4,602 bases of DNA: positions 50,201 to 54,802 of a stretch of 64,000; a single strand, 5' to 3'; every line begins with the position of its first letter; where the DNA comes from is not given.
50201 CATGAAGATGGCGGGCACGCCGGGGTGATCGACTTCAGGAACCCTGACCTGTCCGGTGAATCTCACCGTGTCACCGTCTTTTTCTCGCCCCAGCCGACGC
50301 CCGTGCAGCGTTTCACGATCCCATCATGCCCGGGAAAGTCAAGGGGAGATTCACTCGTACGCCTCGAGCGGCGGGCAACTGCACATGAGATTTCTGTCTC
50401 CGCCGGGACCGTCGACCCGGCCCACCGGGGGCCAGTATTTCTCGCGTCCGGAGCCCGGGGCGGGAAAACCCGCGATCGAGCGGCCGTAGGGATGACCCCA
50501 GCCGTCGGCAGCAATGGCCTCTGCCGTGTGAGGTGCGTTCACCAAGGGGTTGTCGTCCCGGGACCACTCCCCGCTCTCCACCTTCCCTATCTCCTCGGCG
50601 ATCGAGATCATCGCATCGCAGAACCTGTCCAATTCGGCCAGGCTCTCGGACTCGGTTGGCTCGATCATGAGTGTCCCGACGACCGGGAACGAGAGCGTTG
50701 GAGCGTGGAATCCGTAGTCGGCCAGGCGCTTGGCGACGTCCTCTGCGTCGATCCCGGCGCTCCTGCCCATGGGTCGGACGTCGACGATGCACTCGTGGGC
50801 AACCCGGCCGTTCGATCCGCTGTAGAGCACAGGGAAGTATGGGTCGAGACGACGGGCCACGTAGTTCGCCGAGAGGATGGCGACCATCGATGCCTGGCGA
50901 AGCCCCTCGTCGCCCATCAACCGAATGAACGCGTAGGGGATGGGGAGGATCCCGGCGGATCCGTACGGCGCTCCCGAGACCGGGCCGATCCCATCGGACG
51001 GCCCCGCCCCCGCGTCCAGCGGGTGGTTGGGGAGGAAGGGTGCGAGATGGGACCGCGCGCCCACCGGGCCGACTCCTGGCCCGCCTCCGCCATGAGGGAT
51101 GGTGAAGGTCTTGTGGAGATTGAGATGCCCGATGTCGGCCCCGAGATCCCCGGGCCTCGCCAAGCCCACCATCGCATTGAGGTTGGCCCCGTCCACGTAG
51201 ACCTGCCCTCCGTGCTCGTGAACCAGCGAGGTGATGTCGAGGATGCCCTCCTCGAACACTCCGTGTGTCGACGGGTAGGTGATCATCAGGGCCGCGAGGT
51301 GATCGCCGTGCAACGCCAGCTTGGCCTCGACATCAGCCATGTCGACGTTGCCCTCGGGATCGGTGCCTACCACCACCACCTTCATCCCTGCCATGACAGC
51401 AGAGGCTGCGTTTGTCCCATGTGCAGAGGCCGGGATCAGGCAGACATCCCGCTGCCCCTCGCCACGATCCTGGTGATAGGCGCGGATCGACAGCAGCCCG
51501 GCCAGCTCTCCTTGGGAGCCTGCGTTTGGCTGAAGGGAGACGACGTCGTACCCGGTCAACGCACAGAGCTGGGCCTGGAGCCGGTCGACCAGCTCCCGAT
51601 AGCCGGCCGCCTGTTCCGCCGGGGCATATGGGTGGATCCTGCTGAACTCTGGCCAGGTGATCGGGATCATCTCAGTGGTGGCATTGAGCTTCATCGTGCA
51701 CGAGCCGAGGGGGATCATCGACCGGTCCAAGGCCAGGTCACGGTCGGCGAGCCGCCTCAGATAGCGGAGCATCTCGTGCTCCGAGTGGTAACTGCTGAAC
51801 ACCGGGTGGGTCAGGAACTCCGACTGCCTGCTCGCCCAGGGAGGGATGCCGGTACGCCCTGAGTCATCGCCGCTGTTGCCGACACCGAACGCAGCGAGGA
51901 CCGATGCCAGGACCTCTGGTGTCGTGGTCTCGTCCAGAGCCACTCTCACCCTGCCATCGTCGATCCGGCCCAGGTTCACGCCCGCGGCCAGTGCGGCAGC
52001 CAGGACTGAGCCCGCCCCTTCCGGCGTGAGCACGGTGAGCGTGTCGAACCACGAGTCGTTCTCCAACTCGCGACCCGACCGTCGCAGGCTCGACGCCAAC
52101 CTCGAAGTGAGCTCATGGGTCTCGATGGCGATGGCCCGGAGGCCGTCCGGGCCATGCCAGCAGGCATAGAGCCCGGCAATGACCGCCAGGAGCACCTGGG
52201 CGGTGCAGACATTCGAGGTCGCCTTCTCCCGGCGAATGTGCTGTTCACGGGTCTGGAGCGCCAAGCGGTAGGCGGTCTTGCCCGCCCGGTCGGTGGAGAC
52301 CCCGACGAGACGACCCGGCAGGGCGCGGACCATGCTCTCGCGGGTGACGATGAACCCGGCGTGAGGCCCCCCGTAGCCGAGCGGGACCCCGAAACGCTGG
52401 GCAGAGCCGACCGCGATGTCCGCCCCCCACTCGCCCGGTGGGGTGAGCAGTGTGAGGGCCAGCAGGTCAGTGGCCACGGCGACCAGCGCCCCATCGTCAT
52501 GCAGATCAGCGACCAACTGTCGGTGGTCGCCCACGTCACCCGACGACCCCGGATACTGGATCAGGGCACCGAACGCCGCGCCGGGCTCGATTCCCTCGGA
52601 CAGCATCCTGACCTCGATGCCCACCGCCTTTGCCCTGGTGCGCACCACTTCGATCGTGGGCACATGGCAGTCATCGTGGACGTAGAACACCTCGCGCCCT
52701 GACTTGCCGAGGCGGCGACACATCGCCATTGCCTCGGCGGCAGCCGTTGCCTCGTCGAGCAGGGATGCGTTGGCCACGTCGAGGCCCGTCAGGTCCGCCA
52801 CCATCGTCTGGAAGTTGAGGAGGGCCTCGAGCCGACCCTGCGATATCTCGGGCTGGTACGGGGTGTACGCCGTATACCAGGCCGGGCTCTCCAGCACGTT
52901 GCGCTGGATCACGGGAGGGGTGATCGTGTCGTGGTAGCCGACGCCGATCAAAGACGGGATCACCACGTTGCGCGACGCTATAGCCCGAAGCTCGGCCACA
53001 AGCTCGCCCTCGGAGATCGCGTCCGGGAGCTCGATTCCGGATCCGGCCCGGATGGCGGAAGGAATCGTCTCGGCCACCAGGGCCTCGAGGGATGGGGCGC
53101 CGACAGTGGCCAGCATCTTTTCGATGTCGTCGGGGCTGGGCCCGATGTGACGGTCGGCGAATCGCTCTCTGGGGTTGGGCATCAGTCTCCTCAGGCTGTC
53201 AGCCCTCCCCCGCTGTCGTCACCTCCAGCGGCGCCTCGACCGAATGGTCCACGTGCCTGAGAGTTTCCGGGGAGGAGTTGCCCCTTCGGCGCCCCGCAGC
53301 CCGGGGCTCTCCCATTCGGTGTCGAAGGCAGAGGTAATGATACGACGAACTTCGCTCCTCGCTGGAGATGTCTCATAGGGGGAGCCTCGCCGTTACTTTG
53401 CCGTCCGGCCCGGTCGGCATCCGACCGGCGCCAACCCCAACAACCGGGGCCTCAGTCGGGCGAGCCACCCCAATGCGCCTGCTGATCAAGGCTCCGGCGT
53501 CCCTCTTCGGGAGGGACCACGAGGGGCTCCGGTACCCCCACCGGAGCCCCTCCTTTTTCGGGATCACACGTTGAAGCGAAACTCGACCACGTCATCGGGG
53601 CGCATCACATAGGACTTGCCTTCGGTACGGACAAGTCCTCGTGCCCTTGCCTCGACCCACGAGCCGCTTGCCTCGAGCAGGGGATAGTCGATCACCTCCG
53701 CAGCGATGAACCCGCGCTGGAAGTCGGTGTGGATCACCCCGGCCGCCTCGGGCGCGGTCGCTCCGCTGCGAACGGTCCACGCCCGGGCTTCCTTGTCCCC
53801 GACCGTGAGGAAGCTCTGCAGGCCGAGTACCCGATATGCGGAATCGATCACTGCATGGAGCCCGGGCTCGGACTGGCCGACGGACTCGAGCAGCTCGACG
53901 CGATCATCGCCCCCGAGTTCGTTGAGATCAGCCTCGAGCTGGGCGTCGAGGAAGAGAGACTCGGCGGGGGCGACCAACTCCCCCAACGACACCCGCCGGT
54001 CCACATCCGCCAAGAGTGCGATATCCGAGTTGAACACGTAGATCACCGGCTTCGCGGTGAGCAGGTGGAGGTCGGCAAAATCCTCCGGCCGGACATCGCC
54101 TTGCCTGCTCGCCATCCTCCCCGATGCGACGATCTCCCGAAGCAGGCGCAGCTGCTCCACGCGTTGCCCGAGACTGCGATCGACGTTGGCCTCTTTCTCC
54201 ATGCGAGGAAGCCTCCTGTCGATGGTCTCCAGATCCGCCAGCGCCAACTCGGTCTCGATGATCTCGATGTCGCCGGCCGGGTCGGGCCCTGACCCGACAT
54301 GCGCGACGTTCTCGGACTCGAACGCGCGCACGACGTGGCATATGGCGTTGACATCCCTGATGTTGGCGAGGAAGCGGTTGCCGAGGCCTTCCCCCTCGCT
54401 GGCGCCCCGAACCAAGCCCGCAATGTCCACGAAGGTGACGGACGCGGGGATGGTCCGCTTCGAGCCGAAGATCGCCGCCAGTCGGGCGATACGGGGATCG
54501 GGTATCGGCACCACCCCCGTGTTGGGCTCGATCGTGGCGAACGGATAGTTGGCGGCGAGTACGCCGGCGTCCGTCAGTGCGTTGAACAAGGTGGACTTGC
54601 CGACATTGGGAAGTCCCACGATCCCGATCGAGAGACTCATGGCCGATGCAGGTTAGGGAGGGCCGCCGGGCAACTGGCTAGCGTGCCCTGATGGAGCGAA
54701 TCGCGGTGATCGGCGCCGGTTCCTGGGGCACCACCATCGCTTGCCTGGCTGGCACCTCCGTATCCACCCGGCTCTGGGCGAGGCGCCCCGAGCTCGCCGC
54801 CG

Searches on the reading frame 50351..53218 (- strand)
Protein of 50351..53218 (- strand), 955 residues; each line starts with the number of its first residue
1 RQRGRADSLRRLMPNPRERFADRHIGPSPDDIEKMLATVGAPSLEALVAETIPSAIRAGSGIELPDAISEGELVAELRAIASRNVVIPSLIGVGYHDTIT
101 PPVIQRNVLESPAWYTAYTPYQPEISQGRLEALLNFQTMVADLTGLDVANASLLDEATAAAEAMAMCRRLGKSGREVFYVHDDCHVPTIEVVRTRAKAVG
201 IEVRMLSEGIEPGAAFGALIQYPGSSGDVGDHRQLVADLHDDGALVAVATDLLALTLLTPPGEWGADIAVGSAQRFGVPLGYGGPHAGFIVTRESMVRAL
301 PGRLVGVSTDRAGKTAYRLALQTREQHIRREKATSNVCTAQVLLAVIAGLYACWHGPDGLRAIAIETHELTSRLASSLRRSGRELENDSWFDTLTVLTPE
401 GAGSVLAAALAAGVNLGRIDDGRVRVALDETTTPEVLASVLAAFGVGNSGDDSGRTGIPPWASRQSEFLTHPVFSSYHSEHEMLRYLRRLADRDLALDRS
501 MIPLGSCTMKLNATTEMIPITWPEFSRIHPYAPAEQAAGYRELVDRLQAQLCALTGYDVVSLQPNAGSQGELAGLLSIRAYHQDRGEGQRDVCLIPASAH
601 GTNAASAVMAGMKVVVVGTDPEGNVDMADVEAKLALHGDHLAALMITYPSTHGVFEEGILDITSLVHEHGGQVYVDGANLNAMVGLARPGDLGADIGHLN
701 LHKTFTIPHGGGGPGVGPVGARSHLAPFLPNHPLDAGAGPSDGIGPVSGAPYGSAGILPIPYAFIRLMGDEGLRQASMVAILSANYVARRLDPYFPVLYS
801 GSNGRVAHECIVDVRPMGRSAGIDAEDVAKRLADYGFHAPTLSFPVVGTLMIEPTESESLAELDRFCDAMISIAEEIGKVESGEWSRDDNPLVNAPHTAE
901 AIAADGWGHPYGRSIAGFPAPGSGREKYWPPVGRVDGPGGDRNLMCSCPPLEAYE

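Call 22: search_protein_families(library=pfam, proteins=[window:50351-53218:-], max_evalue=0.00001)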
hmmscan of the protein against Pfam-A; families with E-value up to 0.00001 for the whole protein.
window:50351-53218:- (955 aa): 2 families
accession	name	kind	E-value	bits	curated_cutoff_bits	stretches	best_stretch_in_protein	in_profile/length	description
PF02347.22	GDC-P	-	4e-182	606.3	26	2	22-444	1-429/429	Glycine cleavage system P-protein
PF21478.3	GcvP2_C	-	7.8e-57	190.9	27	1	776-897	1-122/122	Glycine dehydrogenase, C-terminal domain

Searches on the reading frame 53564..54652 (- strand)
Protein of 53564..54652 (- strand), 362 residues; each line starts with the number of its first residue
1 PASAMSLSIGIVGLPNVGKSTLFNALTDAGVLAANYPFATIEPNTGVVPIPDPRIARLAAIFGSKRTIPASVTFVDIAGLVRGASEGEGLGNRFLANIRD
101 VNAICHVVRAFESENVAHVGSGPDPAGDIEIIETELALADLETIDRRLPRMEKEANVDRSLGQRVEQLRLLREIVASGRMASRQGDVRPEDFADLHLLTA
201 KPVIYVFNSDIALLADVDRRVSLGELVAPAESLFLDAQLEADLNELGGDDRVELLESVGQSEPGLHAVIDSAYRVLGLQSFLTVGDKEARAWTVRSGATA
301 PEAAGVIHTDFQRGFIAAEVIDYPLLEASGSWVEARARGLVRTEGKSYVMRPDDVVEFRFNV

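Call 22: search_protein_families(library=pfam, proteins=[window:53564-54652:-], max_evalue=0.00001)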
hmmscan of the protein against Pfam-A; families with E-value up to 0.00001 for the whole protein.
window:53564-54652:- (362 aa): 3 families
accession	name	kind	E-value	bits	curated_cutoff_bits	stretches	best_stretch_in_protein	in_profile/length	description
PF06071.19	YchF-GTPase_C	-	1.4e-31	108.9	27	1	278-361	1-84/84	Protein of unknown function (DUF933)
PF01926.29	MMR_HSR1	-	2.2e-21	76.5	21.9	1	9-111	2-85/113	50S ribosome-binding GTPase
PF02421.24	FeoB_N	-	3.8e-08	33.4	27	1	9-49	3-43/156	Ferrous iron transport protein B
